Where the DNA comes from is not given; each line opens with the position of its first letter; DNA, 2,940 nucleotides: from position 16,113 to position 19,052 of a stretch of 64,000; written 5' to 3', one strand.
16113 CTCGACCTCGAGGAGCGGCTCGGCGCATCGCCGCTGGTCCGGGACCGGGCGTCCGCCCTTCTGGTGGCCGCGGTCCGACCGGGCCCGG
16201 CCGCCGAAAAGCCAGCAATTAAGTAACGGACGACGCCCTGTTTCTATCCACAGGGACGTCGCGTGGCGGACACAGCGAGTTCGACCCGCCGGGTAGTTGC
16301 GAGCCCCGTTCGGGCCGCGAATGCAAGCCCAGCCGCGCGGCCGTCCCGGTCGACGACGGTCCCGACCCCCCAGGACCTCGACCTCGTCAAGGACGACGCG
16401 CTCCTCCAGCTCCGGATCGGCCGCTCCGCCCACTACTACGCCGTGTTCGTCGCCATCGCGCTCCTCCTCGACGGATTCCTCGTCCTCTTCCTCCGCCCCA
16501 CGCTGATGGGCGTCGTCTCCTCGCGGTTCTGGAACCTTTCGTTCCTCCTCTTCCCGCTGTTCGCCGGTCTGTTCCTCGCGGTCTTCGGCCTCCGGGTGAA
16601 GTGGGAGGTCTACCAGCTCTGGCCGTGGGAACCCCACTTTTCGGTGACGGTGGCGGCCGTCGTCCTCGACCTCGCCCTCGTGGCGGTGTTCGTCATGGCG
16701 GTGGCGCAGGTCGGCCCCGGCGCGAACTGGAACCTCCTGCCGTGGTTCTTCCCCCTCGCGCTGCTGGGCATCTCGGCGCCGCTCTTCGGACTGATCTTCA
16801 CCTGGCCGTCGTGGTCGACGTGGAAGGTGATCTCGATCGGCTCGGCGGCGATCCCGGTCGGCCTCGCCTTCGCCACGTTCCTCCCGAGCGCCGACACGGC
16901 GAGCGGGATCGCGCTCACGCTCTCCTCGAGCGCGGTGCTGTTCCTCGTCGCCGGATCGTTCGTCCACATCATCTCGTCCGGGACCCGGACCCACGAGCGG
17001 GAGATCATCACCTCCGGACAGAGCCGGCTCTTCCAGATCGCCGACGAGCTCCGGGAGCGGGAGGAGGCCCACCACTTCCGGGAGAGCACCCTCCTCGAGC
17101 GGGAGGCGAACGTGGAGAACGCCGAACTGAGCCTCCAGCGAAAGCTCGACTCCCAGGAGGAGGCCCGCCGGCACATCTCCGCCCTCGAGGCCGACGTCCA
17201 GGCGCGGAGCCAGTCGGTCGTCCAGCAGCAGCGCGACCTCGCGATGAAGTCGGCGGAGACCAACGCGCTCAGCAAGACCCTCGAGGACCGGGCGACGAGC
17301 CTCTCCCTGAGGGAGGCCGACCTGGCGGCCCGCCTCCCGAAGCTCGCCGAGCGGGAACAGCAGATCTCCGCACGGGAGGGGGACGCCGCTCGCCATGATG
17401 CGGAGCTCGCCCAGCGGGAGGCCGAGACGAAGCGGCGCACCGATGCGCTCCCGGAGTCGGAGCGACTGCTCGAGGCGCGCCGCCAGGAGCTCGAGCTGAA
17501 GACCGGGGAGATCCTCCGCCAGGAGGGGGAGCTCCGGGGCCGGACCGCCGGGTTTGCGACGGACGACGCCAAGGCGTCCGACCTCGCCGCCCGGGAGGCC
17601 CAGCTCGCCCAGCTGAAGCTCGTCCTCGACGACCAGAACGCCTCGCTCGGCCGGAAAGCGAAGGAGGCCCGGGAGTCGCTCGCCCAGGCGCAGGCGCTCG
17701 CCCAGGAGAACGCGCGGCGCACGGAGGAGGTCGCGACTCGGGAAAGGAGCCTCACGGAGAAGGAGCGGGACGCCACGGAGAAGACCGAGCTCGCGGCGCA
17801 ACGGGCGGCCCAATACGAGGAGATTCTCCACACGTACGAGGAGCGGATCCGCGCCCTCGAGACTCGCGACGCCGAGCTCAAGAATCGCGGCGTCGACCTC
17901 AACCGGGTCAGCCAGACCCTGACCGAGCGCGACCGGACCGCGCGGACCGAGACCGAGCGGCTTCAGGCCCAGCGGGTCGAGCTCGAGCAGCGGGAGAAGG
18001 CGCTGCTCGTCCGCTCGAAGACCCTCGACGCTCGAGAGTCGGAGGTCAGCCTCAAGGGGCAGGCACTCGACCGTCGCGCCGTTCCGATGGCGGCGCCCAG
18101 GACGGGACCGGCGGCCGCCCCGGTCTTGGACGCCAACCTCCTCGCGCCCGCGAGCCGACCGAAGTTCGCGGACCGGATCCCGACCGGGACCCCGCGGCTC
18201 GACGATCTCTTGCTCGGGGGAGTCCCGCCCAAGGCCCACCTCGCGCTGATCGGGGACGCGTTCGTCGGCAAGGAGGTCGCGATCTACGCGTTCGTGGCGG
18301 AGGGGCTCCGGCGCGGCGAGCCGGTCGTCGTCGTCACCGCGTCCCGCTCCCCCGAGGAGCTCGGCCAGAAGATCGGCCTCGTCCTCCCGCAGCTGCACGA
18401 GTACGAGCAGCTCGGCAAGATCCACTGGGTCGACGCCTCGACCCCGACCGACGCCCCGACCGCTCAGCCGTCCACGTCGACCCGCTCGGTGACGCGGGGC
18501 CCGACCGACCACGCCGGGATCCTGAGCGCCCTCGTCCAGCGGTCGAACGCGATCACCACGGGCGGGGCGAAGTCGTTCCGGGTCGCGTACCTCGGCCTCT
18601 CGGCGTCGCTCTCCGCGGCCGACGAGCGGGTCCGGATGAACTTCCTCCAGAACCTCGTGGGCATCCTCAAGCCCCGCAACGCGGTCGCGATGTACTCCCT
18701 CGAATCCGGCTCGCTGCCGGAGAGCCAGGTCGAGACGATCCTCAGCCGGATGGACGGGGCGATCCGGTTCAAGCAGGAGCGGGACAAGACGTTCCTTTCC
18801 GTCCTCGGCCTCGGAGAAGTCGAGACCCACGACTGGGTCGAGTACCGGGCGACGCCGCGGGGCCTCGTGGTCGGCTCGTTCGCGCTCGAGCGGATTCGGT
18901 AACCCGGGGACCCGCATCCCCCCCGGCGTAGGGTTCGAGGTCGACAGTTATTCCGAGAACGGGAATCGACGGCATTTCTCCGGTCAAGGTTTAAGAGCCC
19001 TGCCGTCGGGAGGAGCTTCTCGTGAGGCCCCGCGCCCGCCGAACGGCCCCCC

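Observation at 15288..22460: Co-directional four-gene cluster linking a methyltransferase, a membrane coiled-coil pseudo-KaiC, a PKD glycoprotein and a PKD-anchored winged-helix regulator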

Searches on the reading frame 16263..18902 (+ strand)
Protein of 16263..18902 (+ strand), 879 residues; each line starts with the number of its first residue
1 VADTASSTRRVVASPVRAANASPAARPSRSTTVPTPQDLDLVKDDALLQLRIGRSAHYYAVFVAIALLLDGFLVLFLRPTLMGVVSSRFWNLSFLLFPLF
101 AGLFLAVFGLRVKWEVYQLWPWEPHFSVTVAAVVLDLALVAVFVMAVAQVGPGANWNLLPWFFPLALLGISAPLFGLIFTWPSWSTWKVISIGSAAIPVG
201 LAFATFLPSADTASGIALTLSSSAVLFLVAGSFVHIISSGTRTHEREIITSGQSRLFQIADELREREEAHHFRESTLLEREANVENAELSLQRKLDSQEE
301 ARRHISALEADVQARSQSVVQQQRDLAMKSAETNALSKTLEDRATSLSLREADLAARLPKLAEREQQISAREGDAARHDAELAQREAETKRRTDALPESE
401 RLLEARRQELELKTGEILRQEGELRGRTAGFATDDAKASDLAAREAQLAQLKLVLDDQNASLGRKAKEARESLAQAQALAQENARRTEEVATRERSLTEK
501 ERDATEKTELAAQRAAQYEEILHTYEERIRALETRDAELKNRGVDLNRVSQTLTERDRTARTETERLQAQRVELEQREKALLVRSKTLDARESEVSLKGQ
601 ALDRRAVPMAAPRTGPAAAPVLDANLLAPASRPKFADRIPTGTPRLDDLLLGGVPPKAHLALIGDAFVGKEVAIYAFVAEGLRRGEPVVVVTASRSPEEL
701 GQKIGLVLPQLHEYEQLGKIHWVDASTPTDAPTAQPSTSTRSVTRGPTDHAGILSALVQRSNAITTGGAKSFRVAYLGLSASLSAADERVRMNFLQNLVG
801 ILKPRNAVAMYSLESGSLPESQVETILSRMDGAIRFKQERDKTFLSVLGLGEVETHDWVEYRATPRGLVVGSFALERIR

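Call 4: search_protein_families(library=pfam, proteins=[window:16263-18902:+], max_evalue=0.1)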
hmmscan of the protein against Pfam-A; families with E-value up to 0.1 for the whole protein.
window:16263-18902:+ (879 aa): 4 families
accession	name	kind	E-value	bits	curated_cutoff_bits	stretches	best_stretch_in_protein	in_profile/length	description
PF06745.19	ATPase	-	1.3e-11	44.8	26.6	1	639-840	1-191/231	KaiC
PF05625.17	PAXNEB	-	2e-05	24.3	28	1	640-704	20-85/366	PAXNEB protein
PF14417.12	MEDS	-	0.00042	20.6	29.8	1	674-727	17-70/161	MEDS: MEthanogen/methylotroph, DcmR Sensory domain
PF10839.13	DUF2647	-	0.087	13.3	22.3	0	826-851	16-41/70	Protein of unknown function (DUF2647)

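Call 10: find_encoding_contigs(protein=window:16263-18902:+, flank=10000)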
Protein window:16263-18902:+ (879 aa): no gene with exactly this product is on record in the collection.
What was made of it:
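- Tried and rejected: Nothing was found, probably because a different start was called (call 10).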

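Call 20: find_homologous_proteins(query=window:16263-18902:+)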
Query window:16263-18902:+ (879 aa): 172 proteins with E <= 0.001 among 8000 candidates; the best 120 are listed.
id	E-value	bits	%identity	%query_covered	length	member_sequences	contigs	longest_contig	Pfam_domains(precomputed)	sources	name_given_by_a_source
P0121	0.0e+0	1877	100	100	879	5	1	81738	PF06745.20,PF05625.18,PF27881.1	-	-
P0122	0.0e+0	1692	89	100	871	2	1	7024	PF06745.20,PF27881.1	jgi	jgi:KaiC/GvpD/RAD55 family RecA-like ATPase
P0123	0.0e+0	1599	85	98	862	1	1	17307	PF06745.20,PF27881.1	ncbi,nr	ncbi:MAG: hypothetical protein L3K16_09705 [Thermoplasmata archaeon]|nr:hypothetical protein [Thermo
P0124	0.0e+0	1537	82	100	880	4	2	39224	PF06745.20,PF27881.1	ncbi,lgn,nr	ncbi:MAG TPA: ATPase domain-containing protein [Thermoplasmata archaeon]|nr:ATPase domain-containing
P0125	0.0e+0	1474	77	100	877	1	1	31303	PF06745.20,PF27881.1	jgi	jgi:KaiC/GvpD/RAD55 family RecA-like ATPase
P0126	0.0e+0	1460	78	98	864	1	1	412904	PF06745.20,PF27881.1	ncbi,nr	ncbi:MAG: hypothetical protein L3K00_00155 [Thermoplasmata archaeon]|nr:hypothetical protein [Thermo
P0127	0.0e+0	1459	77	100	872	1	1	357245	PF06745.20,PF27881.1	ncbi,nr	ncbi:MAG: hypothetical protein L3K18_01510 [Thermoplasmata archaeon]|nr:hypothetical protein [Thermo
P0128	0.0e+0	1435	76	100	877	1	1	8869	PF06745.20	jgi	jgi:KaiC/GvpD/RAD55 family RecA-like ATPase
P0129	0.0e+0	1386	73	99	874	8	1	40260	PF06745.20,PF27881.1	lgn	-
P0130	0.0e+0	1231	78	83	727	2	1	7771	PF06745.20,PF27881.1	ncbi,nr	ncbi:MAG: hypothetical protein L3J80_00920, partial [Thermoplasmata archaeon]|nr:hypothetical protei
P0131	7.5e-287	972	53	99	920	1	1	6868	PF06745.20,PF12072.14,PF27881.1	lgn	-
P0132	4.2e-268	910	50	99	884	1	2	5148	PF06745.20,PF27881.1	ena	-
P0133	1.1e-267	908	52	96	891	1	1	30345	PF06745.20,PF27881.1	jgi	jgi:KaiC/GvpD/RAD55 family RecA-like ATPase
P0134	6.3e-267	906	51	98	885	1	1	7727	PF06745.20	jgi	jgi:hypothetical protein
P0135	2.4e-266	904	52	97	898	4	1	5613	PF06745.20,PF27881.1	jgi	-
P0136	1.6e-263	895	49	99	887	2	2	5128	PF06745.20,PF27881.1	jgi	-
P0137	2.0e-261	888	50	99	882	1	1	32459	PF06745.20,PF27881.1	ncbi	-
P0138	6.5e-258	876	48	97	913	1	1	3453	PF06745.20,PF27881.1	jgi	jgi:KaiC/GvpD/RAD55 family RecA-like ATPase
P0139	1.4e-257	875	51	98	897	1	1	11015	PF06745.20,PF27881.1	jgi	jgi:KaiC/GvpD/RAD55 family RecA-like ATPase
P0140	3.5e-256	870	49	98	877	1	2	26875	PF06745.20,PF27881.1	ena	-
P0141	5.9e-254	863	50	96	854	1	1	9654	PF06745.20,PF27881.1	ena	-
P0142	5.6e-253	860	49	100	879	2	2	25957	PF06745.20,PF27881.1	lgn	-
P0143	1.0e-252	859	49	99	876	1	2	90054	PF06745.20,PF27881.1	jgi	jgi:KaiC/GvpD/RAD55 family RecA-like ATPase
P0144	1.1e-250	852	49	99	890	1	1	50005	PF06745.20,PF27881.1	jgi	jgi:KaiC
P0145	1.4e-250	852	47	97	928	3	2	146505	PF06745.20,PF27881.1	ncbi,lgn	ncbi:MAG: ATPase domain-containing protein [Thermoplasmata archaeon]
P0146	5.5e-250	850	49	99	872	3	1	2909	PF06745.20,PF23442.2,PF27881.1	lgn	-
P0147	1.2e-249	849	48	100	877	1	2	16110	PF06745.20,PF12072.14,PF27881.1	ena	-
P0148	2.8e-249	848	47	97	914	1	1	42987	PF06745.20,PF27881.1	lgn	-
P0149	7.7e-249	846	49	99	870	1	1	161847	PF06745.20,PF12072.14,PF27881.1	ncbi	-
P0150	3.7e-248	844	49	99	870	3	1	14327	PF06745.20,PF23442.2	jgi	-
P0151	4.3e-247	840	47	96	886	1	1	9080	PF06745.20,PF14417.13,PF05625.18,PF27881.1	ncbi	-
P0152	5.2e-246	837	48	96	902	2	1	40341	PF06745.20,PF27881.1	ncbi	ncbi:MAG: ATPase domain-containing protein [Thermoplasmata archaeon]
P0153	5.6e-246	837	48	96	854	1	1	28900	PF06745.20,PF27881.1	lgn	-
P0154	4.7e-245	834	46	97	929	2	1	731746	PF06745.20,PF27881.1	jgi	jgi:KaiC/GvpD/RAD55 family RecA-like ATPase/exonuclease VII small subunit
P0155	8.5e-245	833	48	99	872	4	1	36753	PF06745.20,PF05625.18,PF27881.1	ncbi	-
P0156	3.5e-244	831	48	99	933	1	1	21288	PF06745.20,PF27881.1,PF24336.2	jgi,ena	-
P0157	8.4e-243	826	47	98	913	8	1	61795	PF06745.20,PF27881.1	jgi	-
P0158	4.9e-242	824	48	99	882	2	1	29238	PF06745.20,PF05625.18,PF27881.1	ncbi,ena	-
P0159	2.0e-241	822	47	96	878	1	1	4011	PF06745.20,PF27881.1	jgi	jgi:KaiC/GvpD/RAD55 family RecA-like ATPase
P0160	7.2e-240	816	47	99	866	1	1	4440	PF06745.20,PF05625.18,PF27881.1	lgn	-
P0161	9.1e-240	816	48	96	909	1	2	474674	PF06745.20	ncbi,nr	ncbi:MAG: hypothetical protein L3J95_00100 [Thermoplasmata archaeon]|nr:hypothetical protein [Thermo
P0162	4.2e-239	814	49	99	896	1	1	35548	PF06745.20,PF27881.1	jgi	jgi:KaiC/GvpD/RAD55 family RecA-like ATPase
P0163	1.8e-236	805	47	98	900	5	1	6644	PF06745.20,PF27881.1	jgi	-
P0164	1.6e-235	802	46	97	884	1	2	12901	PF06745.20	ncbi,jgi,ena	jgi:KaiC/GvpD/RAD55 family RecA-like ATPase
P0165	2.8e-235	801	47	98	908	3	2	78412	PF06745.20,PF27881.1,PF28019.1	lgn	-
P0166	2.9e-235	801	46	98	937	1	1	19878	PF06745.20,PF27881.1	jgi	jgi:KaiC/GvpD/RAD55 family RecA-like ATPase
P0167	6.5e-235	800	46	99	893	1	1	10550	PF06745.20,PF27881.1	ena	-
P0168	2.5e-234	798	46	98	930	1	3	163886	PF06745.20,PF27881.1,PF24336.2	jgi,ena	jgi:KaiC/GvpD/RAD55 family RecA-like ATPase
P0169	3.3e-234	798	47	98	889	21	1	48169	PF06745.20,PF27881.1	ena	-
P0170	9.6e-234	796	48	97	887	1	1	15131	PF06745.20,PF12072.14,PF27881.1,PF24336.2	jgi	jgi:KaiC/GvpD/RAD55 family RecA-like ATPase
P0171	2.3e-233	795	46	97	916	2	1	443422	PF06745.20,PF27881.1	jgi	jgi:KaiC/GvpD/RAD55 family RecA-like ATPase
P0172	3.0e-233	795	45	97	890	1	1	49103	PF06745.20,PF27881.1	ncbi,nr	ncbi:MAG: hypothetical protein L3K19_06555 [Thermoplasmata archaeon]|nr:hypothetical protein [Thermo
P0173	4.5e-233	794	47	97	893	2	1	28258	PF06745.20,PF27881.1,PF24336.2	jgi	jgi:KaiC/GvpD/RAD55 family RecA-like ATPase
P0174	7.1e-233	793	47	99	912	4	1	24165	PF06745.20,PF27881.1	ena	-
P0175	7.4e-233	793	47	97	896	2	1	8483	PF06745.20,PF27881.1,PF24336.2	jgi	-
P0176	8.2e-233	793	47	97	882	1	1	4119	PF06745.20,PF12072.14,PF27881.1,PF24336.2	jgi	jgi:KaiC/GvpD/RAD55 family RecA-like ATPase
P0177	8.2e-233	793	47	98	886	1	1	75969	PF06745.20,PF12072.14,PF27881.1,PF24336.2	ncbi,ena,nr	ncbi:MAG TPA: ATPase domain-containing protein [Thermoplasmata archaeon]|nr:ATPase domain-containing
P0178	8.7e-233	793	46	99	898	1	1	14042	PF06745.20,PF27881.1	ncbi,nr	ncbi:MAG: hypothetical protein L3K10_06660 [Thermoplasmata archaeon]|nr:hypothetical protein [Thermo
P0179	3.4e-232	791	47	97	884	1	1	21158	PF06745.20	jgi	jgi:KaiC/GvpD/RAD55 family RecA-like ATPase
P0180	4.0e-232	791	46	97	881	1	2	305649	PF06745.20,PF12072.14,PF27881.1,PF24336.2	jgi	jgi:KaiC/GvpD/RAD55 family RecA-like ATPase/uncharacterized protein (DUF3084 family)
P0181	1.3e-231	789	47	97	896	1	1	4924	PF06745.20,PF27881.1,PF24336.2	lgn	-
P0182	2.1e-231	788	46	98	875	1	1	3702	PF06745.20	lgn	-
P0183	2.1e-231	788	46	98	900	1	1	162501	PF06745.20,PF12072.14,PF27881.1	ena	-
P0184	1.5e-230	786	47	97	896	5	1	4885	PF06745.20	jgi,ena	-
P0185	1.8e-230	785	47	97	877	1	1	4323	PF06745.20,PF27881.1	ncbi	-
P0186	2.1e-230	785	47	96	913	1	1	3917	PF06745.20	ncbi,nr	ncbi:MAG TPA: ATPase domain-containing protein, partial [Thermoplasmata archaeon]|nr:ATPase domain-c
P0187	5.0e-230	784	47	97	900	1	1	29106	PF06745.20,PF27881.1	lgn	-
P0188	7.1e-230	783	46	98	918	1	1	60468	PF06745.20,PF27881.1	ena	-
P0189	8.9e-230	783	47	96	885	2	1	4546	PF06745.20,PF27881.1,PF24336.2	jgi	jgi:KaiC/GvpD/RAD55 family RecA-like ATPase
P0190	9.0e-230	783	46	97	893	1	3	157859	PF06745.20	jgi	jgi:KaiC/GvpD/RAD55 family RecA-like ATPase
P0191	1.6e-229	782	46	97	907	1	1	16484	PF06745.20,PF27881.1,PF24336.2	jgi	jgi:KaiC/GvpD/RAD55 family RecA-like ATPase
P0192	1.8e-229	782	47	97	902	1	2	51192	PF06745.20,PF27881.1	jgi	jgi:KaiC/GvpD/RAD55 family RecA-like ATPase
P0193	2.1e-229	782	46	97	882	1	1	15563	PF06745.20,PF12072.14,PF27881.1,PF24336.2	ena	-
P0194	2.6e-229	782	47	98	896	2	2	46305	PF06745.20,PF12072.14,PF27881.1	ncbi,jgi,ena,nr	ncbi:MAG TPA: ATPase domain-containing protein [Thermoplasmata archaeon]|nr:ATPase domain-containing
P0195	4.4e-229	781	45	98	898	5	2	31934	PF06745.20,PF27881.1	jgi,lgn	-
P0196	1.2e-228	779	45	99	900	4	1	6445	PF06745.20,PF27881.1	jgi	jgi:KaiC/GvpD/RAD55 family RecA-like ATPase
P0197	2.3e-228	778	46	98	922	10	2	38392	PF06745.20,PF12072.14,PF27881.1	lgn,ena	-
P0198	2.9e-228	778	47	98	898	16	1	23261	PF06745.20,PF27881.1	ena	-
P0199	3.4e-228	778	46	98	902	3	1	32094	PF06745.20,PF27881.1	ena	-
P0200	4.2e-228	778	45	98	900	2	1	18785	PF06745.20,PF27881.1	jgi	jgi:KaiC/GvpD/RAD55 family RecA-like ATPase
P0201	5.6e-228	777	46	97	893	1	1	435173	PF06745.20,PF12072.14,PF27881.1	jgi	jgi:KaiC/GvpD/RAD55 family RecA-like ATPase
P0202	5.7e-228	777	47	97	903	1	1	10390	PF06745.20,PF27881.1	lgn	-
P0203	6.0e-228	777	46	99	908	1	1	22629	PF06745.20,PF12072.14,PF27881.1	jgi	jgi:KaiC/GvpD/RAD55 family RecA-like ATPase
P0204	6.0e-228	777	46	98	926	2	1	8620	PF06745.20,PF27881.1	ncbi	-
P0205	9.2e-228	776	46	100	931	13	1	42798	PF06745.20,PF27881.1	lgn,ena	-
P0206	1.5e-227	776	46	98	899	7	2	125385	PF06745.20,PF27881.1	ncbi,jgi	ncbi:MAG: ATPase domain-containing protein [Thermoplasmata archaeon]|jgi:KaiC/GvpD/RAD55 family RecA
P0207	4.5e-227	774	46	99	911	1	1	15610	PF06745.20,PF27881.1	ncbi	-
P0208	7.1e-227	773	46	99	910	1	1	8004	PF06745.20,PF12072.14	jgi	jgi:KaiC/GvpD/RAD55 family RecA-like ATPase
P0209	8.9e-227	773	46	100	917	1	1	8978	PF06745.20,PF27881.1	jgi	jgi:KaiC/GvpD/RAD55 family RecA-like ATPase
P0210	1.2e-226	773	46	96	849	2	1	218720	PF06745.20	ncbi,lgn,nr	ncbi:MAG TPA: ATPase domain-containing protein [Thermoplasmata archaeon]|nr:ATPase domain-containing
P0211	2.0e-226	772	47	98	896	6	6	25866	PF06745.20,PF27881.1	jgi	jgi:KaiC/GvpD/RAD55 family RecA-like ATPase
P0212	2.6e-226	772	46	98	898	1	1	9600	PF06745.20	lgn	-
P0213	4.0e-226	771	45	97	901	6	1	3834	PF06745.20,PF27881.1,PF24336.2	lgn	-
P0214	4.7e-226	771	47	98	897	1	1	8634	PF06745.20,PF12072.14,PF27881.1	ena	-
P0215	8.2e-226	770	47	98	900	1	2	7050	PF06745.20,PF12072.14,PF27881.1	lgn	-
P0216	1.1e-225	770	46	98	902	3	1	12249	PF06745.20,PF27881.1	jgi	-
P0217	1.3e-225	769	47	97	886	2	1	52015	PF06745.20,PF27881.1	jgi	-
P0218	2.1e-225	769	45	98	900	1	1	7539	PF06745.20,PF27881.1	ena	-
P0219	4.4e-225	768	46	97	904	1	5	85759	PF06745.20,PF27881.1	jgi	jgi:KaiC/GvpD/RAD55 family RecA-like ATPase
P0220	6.3e-225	767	46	99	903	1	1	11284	PF06745.20,PF27881.1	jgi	jgi:KaiC/GvpD/RAD55 family RecA-like ATPase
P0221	1.3e-224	766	45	99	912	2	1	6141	PF06745.20,PF12072.14,PF27881.1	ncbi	-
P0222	1.6e-224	766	46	98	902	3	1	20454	PF06745.20,PF12072.14,PF05625.18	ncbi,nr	ncbi:MAG TPA: ATPase domain-containing protein [Thermoplasmata archaeon]|nr:ATPase domain-containing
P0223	4.2e-224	764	45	97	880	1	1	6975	PF06745.20,PF27881.1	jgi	jgi:KaiC/GvpD/RAD55 family RecA-like ATPase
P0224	4.6e-224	764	45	98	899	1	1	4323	PF06745.20,PF27881.1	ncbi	-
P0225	6.0e-224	764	46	98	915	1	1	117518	PF06745.20,PF27881.1,PF24336.2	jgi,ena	-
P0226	8.9e-224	763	45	97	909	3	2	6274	PF06745.20,PF12072.14,PF27881.1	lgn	-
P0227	2.3e-223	762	45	98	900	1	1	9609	PF06745.20,PF27881.1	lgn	-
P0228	4.2e-223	761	46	97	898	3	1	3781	PF06745.20,PF27881.1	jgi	-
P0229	9.0e-223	760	47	97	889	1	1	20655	PF06745.20,PF27881.1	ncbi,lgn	-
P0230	1.1e-222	760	45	97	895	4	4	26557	PF06745.20,PF27881.1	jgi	jgi:KaiC/GvpD/RAD55 family RecA-like ATPase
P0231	1.1e-222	760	45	97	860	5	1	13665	PF06745.20,PF12072.14,PF27881.1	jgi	jgi:KaiC/GvpD/RAD55 family RecA-like ATPase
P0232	1.3e-222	759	44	99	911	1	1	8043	PF06745.20,PF12072.14,PF27881.1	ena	-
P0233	2.0e-222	759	46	97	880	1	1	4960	PF06745.20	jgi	-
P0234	2.5e-222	758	45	100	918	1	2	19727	PF06745.20,PF12072.14,PF27881.1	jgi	jgi:KaiC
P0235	4.3e-222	758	46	97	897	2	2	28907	PF06745.20,PF12072.14,PF27881.1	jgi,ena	-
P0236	2.7e-221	755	46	95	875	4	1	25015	PF06745.20,PF05625.18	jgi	-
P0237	3.3e-221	755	46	98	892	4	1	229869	PF06745.20,PF05625.18,PF23442.2,PF27881.1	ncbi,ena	-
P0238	7.6e-221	754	46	96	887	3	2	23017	PF06745.20,PF27881.1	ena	-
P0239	1.2e-220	753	45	98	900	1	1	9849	PF06745.20,PF12072.14,PF23442.2,PF27881.1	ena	-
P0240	1.3e-220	753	44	97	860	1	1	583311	PF06745.20,PF14417.13,PF05625.18,PF27881.1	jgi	jgi:KaiC/GvpD/RAD55 family RecA-like ATPase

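Call 22: find_related_loci(query=A1, collection=genome_contigs, flank=10000)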
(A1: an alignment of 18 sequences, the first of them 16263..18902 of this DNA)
Query A1 (879 aa) in genome_contigs; peptide patterns used: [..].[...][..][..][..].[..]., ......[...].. (x = any residue, [..] = any of these).
392 stretches matched a pattern; 194 encode a relative of the query (tblastn E <= 1e-3); the best 80 are kept; 80 distinct loci.
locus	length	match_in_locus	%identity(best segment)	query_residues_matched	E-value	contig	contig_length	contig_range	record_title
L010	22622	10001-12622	77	1-876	0e+0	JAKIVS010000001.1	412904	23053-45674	MAG: Thermoplasmata archaeon isolate AcS1-3 NODE_9_length_412904_cov_12.312649, whole genome shotgun sequence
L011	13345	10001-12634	76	1-879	0e+0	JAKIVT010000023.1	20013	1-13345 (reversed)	MAG: Thermoplasmata archaeon isolate AcS13-54 AcS13-54_23, whole genome shotgun sequence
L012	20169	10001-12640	82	1-879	0e+0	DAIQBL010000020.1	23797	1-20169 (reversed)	MAG TPA_asm: Thermoplasmatota archaeon isolate CTOTU28672 NODE_968_length_23797_cov_6.618819, whole genome shotgun seque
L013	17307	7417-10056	85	1-879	0e+0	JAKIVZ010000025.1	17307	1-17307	MAG: Candidatus Lutacidiplasma silvani isolate AcS3-62 NODE_4910_length_17307_cov_12.252956, whole genome shotgun sequen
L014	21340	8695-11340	50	12-879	0e+0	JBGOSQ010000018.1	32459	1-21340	MAG: Thermoplasmata archaeon isolate OBJ_0618_7090110_183 k141_11844912_length_32459_cov_15.0513, whole genome shotgun s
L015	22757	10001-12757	48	17-879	0e+0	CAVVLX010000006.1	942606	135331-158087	MAG: uncultured Thermoplasmata archaeon isolate MFD09222.bin.2.58 genome assembly, contig: contig_44249, whole genome sh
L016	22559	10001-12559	49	14-879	0e+0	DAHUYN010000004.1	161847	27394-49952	MAG TPA_asm: Thermoplasmata archaeon isolate clean271 NODE_4_length_161847_cov_7.078049, whole genome shotgun sequence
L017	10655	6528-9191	47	5-879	0e+0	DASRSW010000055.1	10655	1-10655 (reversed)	MAG TPA_asm: Thermoplasmata archaeon isolate SMAG_U6346 k141_80053, whole genome shotgun sequence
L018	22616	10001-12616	48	12-879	0e+0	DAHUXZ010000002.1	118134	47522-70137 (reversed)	MAG TPA_asm: Thermoplasmata archaeon isolate clean1967 NODE_2_length_118134_cov_5.388088, whole genome shotgun sequence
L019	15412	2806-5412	48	12-879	0e+0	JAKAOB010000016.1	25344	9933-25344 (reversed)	MAG: Thermoplasmata archaeon isolate YF1.bin107 NODE_2005_length_25344_cov_1.558274, whole genome shotgun sequence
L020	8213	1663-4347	46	19-879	0e+0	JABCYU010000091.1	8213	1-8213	MAG: Methanobacteriota archaeon isolate Inc-BW-H-2-M_MAG52 Ga0210384_10013291, whole genome shotgun sequence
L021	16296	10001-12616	77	1-879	0e+0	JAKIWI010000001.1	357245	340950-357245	MAG: Thermoplasmata archaeon isolate AcS5-58 NODE_14_length_357245_cov_27.718469, whole genome shotgun sequence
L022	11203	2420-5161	46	4-879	0e+0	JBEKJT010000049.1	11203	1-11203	MAG: Thermoplasmata archaeon isolate SPRUCE 32 SPRUCE_32_49, whole genome shotgun sequence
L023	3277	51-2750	49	30-879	0e+0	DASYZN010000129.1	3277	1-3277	MAG TPA_asm: Thermoplasmata archaeon isolate SMAG_U6363 k141_746025, whole genome shotgun sequence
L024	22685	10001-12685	45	19-879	0e+0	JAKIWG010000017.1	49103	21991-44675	MAG: Thermoplasmata archaeon isolate AcS5-116 NODE_1820_length_49103_cov_7.710875, whole genome shotgun sequence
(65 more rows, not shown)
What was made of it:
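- Full-length family, with 194 relatives among GTDB species representatives (calls 20, 22).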
